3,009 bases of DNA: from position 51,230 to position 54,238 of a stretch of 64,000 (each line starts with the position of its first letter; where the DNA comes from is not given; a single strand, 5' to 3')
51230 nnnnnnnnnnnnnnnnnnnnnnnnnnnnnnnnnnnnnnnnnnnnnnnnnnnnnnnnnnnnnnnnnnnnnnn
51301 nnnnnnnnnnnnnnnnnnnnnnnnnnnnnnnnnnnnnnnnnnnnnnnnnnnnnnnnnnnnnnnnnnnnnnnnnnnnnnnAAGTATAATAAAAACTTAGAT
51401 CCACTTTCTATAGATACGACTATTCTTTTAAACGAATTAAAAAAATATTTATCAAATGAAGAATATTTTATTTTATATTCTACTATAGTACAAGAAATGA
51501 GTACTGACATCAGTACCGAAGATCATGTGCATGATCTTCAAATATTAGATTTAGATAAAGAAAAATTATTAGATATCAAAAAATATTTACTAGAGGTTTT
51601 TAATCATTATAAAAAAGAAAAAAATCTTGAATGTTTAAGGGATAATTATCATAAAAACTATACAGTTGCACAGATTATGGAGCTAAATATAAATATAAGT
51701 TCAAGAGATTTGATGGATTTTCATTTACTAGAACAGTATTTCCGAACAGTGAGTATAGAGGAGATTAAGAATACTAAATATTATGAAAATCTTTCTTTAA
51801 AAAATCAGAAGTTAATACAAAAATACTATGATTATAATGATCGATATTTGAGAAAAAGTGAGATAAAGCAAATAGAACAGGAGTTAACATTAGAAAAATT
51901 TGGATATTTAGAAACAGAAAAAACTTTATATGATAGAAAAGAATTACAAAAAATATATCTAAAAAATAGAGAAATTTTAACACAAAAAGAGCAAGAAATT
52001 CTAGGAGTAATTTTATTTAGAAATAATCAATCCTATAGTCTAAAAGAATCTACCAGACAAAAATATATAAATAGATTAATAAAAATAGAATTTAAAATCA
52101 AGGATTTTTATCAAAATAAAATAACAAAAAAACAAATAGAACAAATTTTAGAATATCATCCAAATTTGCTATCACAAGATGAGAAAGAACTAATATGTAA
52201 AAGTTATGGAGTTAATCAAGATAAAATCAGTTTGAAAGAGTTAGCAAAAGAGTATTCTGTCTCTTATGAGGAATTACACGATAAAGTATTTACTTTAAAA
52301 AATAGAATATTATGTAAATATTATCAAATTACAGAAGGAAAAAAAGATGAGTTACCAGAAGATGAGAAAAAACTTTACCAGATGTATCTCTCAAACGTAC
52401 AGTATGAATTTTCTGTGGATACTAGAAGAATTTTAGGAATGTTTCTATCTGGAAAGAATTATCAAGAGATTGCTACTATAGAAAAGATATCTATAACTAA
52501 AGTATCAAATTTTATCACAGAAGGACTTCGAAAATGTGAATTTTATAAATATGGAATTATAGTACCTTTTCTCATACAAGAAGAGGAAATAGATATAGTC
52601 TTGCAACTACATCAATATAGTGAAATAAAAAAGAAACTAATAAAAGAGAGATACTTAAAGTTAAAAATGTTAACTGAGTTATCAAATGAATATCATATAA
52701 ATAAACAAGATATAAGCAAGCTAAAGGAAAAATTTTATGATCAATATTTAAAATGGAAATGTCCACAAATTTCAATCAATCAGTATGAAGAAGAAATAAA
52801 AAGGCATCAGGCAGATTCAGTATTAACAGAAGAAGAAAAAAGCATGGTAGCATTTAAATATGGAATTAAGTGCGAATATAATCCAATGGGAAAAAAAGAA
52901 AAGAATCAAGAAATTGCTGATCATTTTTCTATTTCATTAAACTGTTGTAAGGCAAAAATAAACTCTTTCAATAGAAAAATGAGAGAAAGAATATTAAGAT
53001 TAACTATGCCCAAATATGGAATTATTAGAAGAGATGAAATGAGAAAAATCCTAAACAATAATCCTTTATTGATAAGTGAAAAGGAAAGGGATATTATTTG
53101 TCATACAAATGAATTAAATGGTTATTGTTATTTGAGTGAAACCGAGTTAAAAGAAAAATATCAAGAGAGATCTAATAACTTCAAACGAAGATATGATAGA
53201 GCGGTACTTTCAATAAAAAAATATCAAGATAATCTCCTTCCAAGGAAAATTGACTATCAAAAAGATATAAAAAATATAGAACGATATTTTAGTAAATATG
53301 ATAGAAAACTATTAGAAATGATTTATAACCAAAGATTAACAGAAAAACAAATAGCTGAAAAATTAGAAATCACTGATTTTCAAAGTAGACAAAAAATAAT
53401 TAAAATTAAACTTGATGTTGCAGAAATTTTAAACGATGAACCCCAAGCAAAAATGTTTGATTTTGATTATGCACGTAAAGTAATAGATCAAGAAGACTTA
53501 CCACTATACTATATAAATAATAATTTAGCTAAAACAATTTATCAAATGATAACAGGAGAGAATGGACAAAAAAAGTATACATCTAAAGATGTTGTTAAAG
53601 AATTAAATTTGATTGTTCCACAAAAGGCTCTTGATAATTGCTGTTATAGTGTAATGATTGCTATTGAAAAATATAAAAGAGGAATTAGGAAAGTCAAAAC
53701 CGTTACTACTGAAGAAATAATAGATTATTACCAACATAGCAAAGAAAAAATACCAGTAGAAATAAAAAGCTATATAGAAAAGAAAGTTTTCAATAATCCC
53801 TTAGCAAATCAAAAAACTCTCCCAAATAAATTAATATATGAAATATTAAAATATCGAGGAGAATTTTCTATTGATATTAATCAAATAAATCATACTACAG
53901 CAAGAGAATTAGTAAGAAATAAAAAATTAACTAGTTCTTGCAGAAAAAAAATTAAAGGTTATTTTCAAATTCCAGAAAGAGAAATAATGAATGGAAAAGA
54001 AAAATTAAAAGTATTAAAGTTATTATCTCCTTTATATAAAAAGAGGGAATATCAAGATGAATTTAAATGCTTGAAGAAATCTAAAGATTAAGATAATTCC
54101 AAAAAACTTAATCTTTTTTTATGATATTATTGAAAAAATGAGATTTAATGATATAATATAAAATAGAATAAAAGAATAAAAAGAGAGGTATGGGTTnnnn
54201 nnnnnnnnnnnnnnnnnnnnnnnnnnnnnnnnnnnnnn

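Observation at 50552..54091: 1179-aa sigma-70-family protein carrying a tandem array of about nine extra sigma-region-4-like HTH modules, next to the par/noc locus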

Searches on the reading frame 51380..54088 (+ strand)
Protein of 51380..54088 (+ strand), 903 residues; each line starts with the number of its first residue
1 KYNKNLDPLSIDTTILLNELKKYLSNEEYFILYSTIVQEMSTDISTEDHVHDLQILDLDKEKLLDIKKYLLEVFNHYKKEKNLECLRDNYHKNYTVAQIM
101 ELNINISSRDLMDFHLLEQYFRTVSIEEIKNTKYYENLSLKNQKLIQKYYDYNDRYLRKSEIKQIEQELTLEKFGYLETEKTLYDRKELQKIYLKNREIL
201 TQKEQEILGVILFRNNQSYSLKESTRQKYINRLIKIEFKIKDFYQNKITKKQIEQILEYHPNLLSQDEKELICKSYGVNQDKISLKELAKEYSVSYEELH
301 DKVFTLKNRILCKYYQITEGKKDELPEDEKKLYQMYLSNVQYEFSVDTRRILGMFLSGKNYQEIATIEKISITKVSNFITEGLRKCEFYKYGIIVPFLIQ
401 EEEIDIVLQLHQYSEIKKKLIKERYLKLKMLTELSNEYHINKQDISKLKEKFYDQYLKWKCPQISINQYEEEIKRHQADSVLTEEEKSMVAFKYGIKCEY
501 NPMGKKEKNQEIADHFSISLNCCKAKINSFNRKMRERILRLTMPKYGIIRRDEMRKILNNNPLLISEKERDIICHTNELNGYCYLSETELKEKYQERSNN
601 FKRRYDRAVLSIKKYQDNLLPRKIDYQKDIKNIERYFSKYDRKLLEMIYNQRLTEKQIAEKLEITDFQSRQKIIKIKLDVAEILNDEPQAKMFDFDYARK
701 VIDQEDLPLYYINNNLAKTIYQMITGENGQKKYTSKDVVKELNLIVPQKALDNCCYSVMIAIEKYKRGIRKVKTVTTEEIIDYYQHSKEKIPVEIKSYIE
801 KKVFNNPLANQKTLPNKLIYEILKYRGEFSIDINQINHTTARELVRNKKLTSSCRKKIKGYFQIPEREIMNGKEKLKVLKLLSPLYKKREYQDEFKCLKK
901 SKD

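Call 6: find_homologous_proteins(query=window:51389-54088:+, max_evalue=0.001)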
Query window:51389-54088:+ (900 aa): 9 proteins with E <= 0.001 among 8000 candidates.
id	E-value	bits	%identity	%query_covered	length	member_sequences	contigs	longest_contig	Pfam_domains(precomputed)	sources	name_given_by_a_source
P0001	0.0e+0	1938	100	100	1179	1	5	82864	PF04545.23,PF04542.21,PF08281.19,PF04539.23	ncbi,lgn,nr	ncbi:MAG: sigma-70 family RNA polymerase sigma factor [Bacilli bacterium]|nr:sigma-70 family RNA pol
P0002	0.0e+0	1060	57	98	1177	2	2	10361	PF04545.23,PF04542.21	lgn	-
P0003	0.0e+0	1039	58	98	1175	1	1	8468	PF00196.26,PF04545.23,PF04542.21,PF08281.19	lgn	-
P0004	1.9e-248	845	49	98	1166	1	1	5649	PF04545.23,PF04542.21,PF08281.19,PF04539.23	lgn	-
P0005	3.8e-240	818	48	98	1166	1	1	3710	PF04545.23,PF04542.21,PF04539.23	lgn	-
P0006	9.3e-228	777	45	98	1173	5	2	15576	PF04545.23,PF04542.21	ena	-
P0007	1.9e-201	689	47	80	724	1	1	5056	PF04545.23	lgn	-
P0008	4.3e-134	467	65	41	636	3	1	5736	PF04545.23,PF04542.21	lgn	-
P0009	7.9e-111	390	31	98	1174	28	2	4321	PF04545.23,PF00140.26,PF04542.21,PF04539.23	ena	-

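Call 9: search_protein_families(library=pfam, proteins=[P0002, P0003, P0004, P0005, P0006, P0009], max_evalue=0.1)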
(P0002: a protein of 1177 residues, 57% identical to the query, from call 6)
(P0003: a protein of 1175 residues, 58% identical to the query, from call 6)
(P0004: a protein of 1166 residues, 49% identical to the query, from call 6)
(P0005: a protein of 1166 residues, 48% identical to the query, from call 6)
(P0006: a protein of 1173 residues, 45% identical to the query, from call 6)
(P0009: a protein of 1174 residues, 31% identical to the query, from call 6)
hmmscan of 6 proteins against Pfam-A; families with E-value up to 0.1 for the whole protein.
P0002 (1177 aa): 4 families
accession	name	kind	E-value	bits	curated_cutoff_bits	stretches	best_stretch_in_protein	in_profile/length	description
PF04545.22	Sigma70_r4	-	4.2e-16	58.6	24.1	1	219-268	2-49/50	Sigma-70, region 4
PF04542.20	Sigma70_r2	-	1.4e-06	28.5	24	1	47-113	1-65/71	Sigma-70 region 2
PF00196.25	GerE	-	0.00081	19.4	23.5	0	623-655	3-35/57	Bacterial regulatory proteins, luxR family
PF08281.18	Sigma70_r4_2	-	0.024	14.7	25.7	0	625-650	13-39/54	Sigma-70, region 4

P0003 (1175 aa): 10 families
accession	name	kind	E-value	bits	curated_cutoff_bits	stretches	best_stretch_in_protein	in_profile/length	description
PF04545.22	Sigma70_r4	-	1.4e-22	79.4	24.1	2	216-267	1-50/50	Sigma-70, region 4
PF08281.18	Sigma70_r4_2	-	6.2e-09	35.8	25.7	1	625-663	15-54/54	Sigma-70, region 4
PF04542.20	Sigma70_r2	-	1e-07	32.1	24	1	45-111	1-65/71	Sigma-70 region 2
PF00196.25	GerE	-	9.8e-06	25.5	23.5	1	626-662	8-44/57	Bacterial regulatory proteins, luxR family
PF08279.18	HTH_11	-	0.00031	21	25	0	226-257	4-35/55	HTH domain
PF13412.12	HTH_24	-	0.009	16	21.9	0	785-808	19-42/48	Winged helix-turn-helix DNA-binding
PF13384.12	HTH_23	-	0.035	14.4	24.6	0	627-654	9-36/50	Homeodomain-like domain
PF12844.13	HTH_19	-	0.049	14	30.2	1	922-970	5-44/64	Helix-turn-helix domain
PF04539.22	Sigma70_r3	-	0.059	13.9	25.3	0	129-194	4-67/78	Sigma-70 region 3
PF25212.1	HVO_A0114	-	0.067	13.4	27.6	0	540-586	19-63/84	HVO_A0114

P0004 (1166 aa): 9 families
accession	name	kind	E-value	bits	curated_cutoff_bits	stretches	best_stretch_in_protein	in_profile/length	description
PF04545.22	Sigma70_r4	-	4.9e-21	74.4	24.1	3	217-264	5-50/50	Sigma-70, region 4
PF04542.20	Sigma70_r2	-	5.2e-10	39.4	24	1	43-110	2-67/71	Sigma-70 region 2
PF08281.18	Sigma70_r4_2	-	6.3e-09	35.8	25.7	1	615-654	14-54/54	Sigma-70, region 4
PF04539.22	Sigma70_r3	-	3.9e-06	27.3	25.3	1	126-184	4-61/78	Sigma-70 region 3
PF04760.21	IF2_N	-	0.0086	16.3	25.3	0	526-546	32-52/53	Translation initiation factor IF-2, N-terminal region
PF00196.25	GerE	-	0.017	15.2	23.5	0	775-803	18-46/57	Bacterial regulatory proteins, luxR family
PF13384.12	HTH_23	-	0.038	14.3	24.6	0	915-933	13-30/50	Homeodomain-like domain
PF00140.25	Sigma70_r1_2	-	0.046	14.1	22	0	6-26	4-24/34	Sigma-70 factor, region 1.2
PF07647.24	SAM_2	-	0.061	13.9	20.5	0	919-943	37-60/66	SAM domain (Sterile alpha motif)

P0005 (1166 aa): 4 families
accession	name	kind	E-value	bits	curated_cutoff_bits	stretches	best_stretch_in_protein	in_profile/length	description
PF04545.22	Sigma70_r4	-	5.1e-18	64.8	24.1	2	220-262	8-48/50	Sigma-70, region 4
PF04539.22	Sigma70_r3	-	3.5e-08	33.9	25.3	1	127-184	5-61/78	Sigma-70 region 3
PF04542.20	Sigma70_r2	-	4.9e-07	29.9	24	1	42-108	1-65/71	Sigma-70 region 2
PF08281.18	Sigma70_r4_2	-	0.00014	21.9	25.7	1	614-654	13-54/54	Sigma-70, region 4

P0006 (1173 aa): 6 families
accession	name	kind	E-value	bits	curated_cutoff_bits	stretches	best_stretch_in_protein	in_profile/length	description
PF04545.22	Sigma70_r4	-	4.8e-18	64.8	24.1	1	216-265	2-49/50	Sigma-70, region 4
PF04542.20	Sigma70_r2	-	6.6e-06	26.3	24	1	42-108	1-65/71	Sigma-70 region 2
PF04539.22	Sigma70_r3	-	3.1e-05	24.4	25.3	1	125-192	3-66/78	Sigma-70 region 3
PF08281.18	Sigma70_r4_2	-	0.00035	20.6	25.7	1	615-654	14-54/54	Sigma-70, region 4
PF18024.7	HTH_50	-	0.03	14.4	27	0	902-943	5-46/50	Helix-turn-helix domain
PF25212.1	HVO_A0114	-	0.056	13.7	27.6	0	525-576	13-62/84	HVO_A0114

P0009 (1174 aa): 6 families
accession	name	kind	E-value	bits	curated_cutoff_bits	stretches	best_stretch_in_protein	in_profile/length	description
PF04542.20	Sigma70_r2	-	6.4e-21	74.4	24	1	50-119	1-70/71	Sigma-70 region 2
PF04545.22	Sigma70_r4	-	1.3e-18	66.7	24.1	2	224-262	8-44/50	Sigma-70, region 4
PF00140.25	Sigma70_r1_2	-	3e-10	40.3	22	1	16-44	5-33/34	Sigma-70 factor, region 1.2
PF04539.22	Sigma70_r3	-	1.2e-09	38.6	25.3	1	129-203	1-74/78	Sigma-70 region 3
PF08281.18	Sigma70_r4_2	-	3.5e-05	23.8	25.7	0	616-639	13-37/54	Sigma-70, region 4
PF13518.12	HTH_28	-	0.00028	21.4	25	0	557-576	16-35/52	Helix-turn-helix domain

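Call 19: find_encoding_contigs(protein=P0009, flank=6000, max_places=3)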
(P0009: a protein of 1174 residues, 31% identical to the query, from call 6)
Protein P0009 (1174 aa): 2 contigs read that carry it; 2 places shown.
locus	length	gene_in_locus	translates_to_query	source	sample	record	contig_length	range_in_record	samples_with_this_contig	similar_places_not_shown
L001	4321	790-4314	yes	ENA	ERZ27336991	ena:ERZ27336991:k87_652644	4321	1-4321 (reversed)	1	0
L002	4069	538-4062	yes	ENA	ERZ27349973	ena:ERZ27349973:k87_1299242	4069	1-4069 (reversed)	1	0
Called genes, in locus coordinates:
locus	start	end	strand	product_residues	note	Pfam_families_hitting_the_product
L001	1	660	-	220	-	?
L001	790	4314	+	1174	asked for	PF00140:Sigma70_r1_2, PF04542:Sigma70_r2, PF04539:Sigma70_r3, PF04545:Sigma70_r4 (weak)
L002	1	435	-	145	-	?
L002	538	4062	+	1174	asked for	PF00140:Sigma70_r1_2, PF04542:Sigma70_r2, PF04539:Sigma70_r3, PF04545:Sigma70_r4 (weak)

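Call 20: find_encoding_contigs(protein=P0006, flank=6000, max_places=3)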
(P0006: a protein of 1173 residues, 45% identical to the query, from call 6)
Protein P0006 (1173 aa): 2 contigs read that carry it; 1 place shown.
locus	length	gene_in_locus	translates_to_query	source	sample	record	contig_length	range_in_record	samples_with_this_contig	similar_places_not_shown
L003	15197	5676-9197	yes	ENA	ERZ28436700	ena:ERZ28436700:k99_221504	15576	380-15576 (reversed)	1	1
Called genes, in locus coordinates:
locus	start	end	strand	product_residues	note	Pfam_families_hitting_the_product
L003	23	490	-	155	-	PF06338:ComK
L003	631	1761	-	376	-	PF00712:DNA_pol3_beta, PF02767:DNA_pol3_beta_2, PF02768:DNA_pol3_beta_3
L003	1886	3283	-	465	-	PF11638:DnaA_N, PF13173:AAA_14 (faint), PF00308:Bac_DnaA, PF01695:IstB_IS21, PF08299:Bac_DnaA_C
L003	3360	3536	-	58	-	-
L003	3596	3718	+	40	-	PF00468:Ribosomal_L34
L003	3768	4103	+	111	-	PF00825:Ribonuclease_P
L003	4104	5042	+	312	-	PF02096:60KD_IMP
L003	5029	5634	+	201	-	PF01424:R3H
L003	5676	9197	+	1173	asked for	PF04542:Sigma70_r2 (weak), PF04545:Sigma70_r4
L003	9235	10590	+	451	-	PF10396:TrmE_N, PF00350:Dynamin_N (faint), PF12631:MnmE_helical, PF00009:GTP_EFTU (faint), PF01926:MMR_HSR1, PF02421:FeoB_N, PF04548:AIG1 (weak)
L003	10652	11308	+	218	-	PF07722:Peptidase_C26, PF00117:GATase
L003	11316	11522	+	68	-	-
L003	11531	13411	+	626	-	PF00890:FAD_binding_2 (faint), PF01134:GIDA, PF21680:GIDA_C_1st, PF13932:SAM_GIDA_C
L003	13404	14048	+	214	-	PF02527:GidB, PF05175:MTS (weak), PF13847:Methyltransf_31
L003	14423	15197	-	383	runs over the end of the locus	?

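Call 21: find_encoding_contigs(protein=P0002, flank=6000, max_places=3)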
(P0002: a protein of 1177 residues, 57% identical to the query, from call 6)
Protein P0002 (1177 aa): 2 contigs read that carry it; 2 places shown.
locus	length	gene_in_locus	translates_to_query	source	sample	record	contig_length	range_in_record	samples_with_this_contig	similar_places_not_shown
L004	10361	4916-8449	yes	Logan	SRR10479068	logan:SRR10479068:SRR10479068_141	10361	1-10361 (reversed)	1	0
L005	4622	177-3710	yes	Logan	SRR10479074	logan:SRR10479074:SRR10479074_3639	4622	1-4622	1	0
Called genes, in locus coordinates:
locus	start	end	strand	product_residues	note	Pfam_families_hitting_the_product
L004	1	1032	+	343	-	?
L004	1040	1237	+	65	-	-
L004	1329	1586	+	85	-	PF07722:Peptidase_C26 (weak)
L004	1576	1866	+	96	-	PF00117:GATase (faint), PF07722:Peptidase_C26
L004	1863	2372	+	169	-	-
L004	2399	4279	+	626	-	PF00890:FAD_binding_2 (faint), PF01134:GIDA, PF21680:GIDA_C_1st, PF13932:SAM_GIDA_C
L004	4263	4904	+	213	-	PF02527:GidB, PF05175:MTS (weak), PF13847:Methyltransf_31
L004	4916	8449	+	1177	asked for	PF04542:Sigma70_r2 (weak), PF04545:Sigma70_r4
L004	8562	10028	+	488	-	PF02195:ParB_N, PF17762:HTH_ParB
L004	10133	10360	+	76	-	?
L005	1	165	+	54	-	?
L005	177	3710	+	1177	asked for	PF04542:Sigma70_r2 (weak), PF04545:Sigma70_r4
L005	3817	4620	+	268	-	?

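Call 31: find_related_loci(query=A2, collection=genome_contigs, flank=8000)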
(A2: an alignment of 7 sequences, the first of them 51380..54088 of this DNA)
Query A2 (903 aa) in genome_contigs; peptide patterns used: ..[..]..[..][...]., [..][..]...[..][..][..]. (x = any residue, [..] = any of these).
184 stretches matched a pattern; 17 encode a relative of the query (tblastn E <= 1e-3); 17 distinct loci.
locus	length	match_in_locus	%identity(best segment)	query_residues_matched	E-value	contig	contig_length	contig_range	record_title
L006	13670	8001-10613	31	3-887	1e-109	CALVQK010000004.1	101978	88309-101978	MAG: uncultured Bacilli bacterium isolate BRZ_GT__bin8 genome assembly, contig: BRZ_GT__NODE_231_length_101978_cov_38.71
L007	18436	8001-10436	28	92-893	4e-76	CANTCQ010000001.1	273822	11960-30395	MAG TPA_asm: uncultured Tenericutes bacterium isolate SRR15510219_bin.6_metawrap_v1.3_MAG genome assembly, contig: NODE.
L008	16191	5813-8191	30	92-874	2e-80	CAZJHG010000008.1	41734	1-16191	MAG TPA_asm: uncultured Muribaculaceae bacterium isolate SRP225648_co1_607 genome assembly, contig: NODE_1707_length_417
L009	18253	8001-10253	30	137-874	1e-75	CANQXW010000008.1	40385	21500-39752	MAG: uncultured Bacilli bacterium isolate Lapin-016__bin2 genome assembly, contig: Lapin-016__NODE_810_length_40385_cov_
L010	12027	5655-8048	28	102-885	4e-76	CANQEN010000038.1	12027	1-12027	MAG: uncultured Bacilli bacterium isolate Lapin-007__bin2 genome assembly, contig: Lapin-007__NODE_2100_length_12027_cov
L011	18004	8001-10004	28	229-882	1e-69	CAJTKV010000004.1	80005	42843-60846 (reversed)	MAG TPA_asm: uncultured Bacilli bacterium isolate MGBC102277 genome assembly, contig: MGBC102277.4, whole genome shotgun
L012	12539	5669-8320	27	5-885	3e-77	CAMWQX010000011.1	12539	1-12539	MAG TPA_asm: uncultured Firmicutes bacterium isolate SRR14411249_bin.2_metawrap_v1.3_MAG genome assembly, contig: NODE.1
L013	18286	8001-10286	26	122-884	4e-64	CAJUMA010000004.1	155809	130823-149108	MAG TPA_asm: uncultured Bacilli bacterium isolate MGBC156923 genome assembly, contig: MGBC156923.4, whole genome shotgun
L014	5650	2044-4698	25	8-887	7e-60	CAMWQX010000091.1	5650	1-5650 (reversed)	MAG TPA_asm: uncultured Firmicutes bacterium isolate SRR14411249_bin.2_metawrap_v1.3_MAG genome assembly, contig: NODE.6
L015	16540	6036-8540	28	77-900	4e-76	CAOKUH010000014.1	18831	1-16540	MAG TPA_asm: uncultured Tenericutes bacterium isolate SRR15604608_bin.9_metawrap_v1.3_MAG genome assembly, contig: NODE.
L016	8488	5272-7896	25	5-885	2e-54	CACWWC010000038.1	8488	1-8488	MAG: uncultured Erysipelotrichaceae bacterium isolate RUG10970 genome assembly, contig: RUG10970_asm_38, whole genome sh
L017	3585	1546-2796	33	471-893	9e-46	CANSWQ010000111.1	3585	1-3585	MAG TPA_asm: uncultured Tenericutes bacterium isolate SRR15510222_bin.10_metawrap_v1.3_MAG genome assembly, contig: NODE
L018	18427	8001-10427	29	102-898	1e-80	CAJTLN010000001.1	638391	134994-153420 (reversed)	MAG TPA_asm: uncultured Bacilli bacterium isolate MGBC100111 genome assembly, contig: MGBC100111.1, whole genome shotgun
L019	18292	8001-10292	29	124-885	6e-69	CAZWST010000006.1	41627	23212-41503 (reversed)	MAG TPA_asm: uncultured Muribaculaceae bacterium isolate SRP287540_co1_203 genome assembly, contig: NODE_886_length_4162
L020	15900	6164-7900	27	102-898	6e-25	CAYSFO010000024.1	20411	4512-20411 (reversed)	MAG TPA_asm: uncultured Muribaculaceae bacterium isolate SRP199465_co1_282 genome assembly, contig: NODE_6975_length_204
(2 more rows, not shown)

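Call 33: search_protein_representatives(alignment_id=A2)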
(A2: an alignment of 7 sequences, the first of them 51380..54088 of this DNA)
Query: 7 sequences, 894 profile positions. Proteins with E-value up to 0.001 (for the whole library): 198; up to 1e-10: 173; up to 1e-30: 136. The best 150 are listed.
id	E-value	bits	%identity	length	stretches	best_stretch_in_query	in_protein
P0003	0.0e+00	1446.4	-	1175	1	2-893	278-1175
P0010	4.3e-299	1011.2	-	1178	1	2-893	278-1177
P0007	5.4e-299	1010.9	-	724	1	64-782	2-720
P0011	3.0e-225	766.9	-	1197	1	2-888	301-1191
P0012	6.6e-212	722.7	-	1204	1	3-886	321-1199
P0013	4.5e-196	670.3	-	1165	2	4-889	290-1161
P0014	2.4e-188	644.7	-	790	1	114-893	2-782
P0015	2.3e-186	638.2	-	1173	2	6-889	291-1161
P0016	8.0e-160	550.4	-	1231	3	2-890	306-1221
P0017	6.4e-159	547.4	-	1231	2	5-891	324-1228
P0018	2.7e-148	512.2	-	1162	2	3-888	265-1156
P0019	1.0e-145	503.7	-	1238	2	4-893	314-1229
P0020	7.1e-143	494.3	-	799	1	112-888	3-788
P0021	3.5e-142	492.0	-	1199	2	2-893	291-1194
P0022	2.4e-134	466.1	-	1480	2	3-891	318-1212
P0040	1.6e-113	397.2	-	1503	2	4-879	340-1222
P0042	8.0e-113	394.9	-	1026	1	6-888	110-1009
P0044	1.4e-112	394.1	-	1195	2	7-881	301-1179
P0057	4.5e-107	375.8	-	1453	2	7-888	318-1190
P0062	2.1e-104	367.0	-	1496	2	6-890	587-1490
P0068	5.4e-98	345.8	-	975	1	3-891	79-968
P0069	1.8e-97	344.1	-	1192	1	6-881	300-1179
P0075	8.1e-95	335.3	-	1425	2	3-884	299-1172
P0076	4.7e-94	332.8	-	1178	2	5-870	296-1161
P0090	4.7e-84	299.7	-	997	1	7-889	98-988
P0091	9.1e-84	298.7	-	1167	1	3-888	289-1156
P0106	3.9e-66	240.4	-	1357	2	153-874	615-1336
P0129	3.8e-46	174.2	-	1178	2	5-878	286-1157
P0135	1.5e-38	149.1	-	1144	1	4-890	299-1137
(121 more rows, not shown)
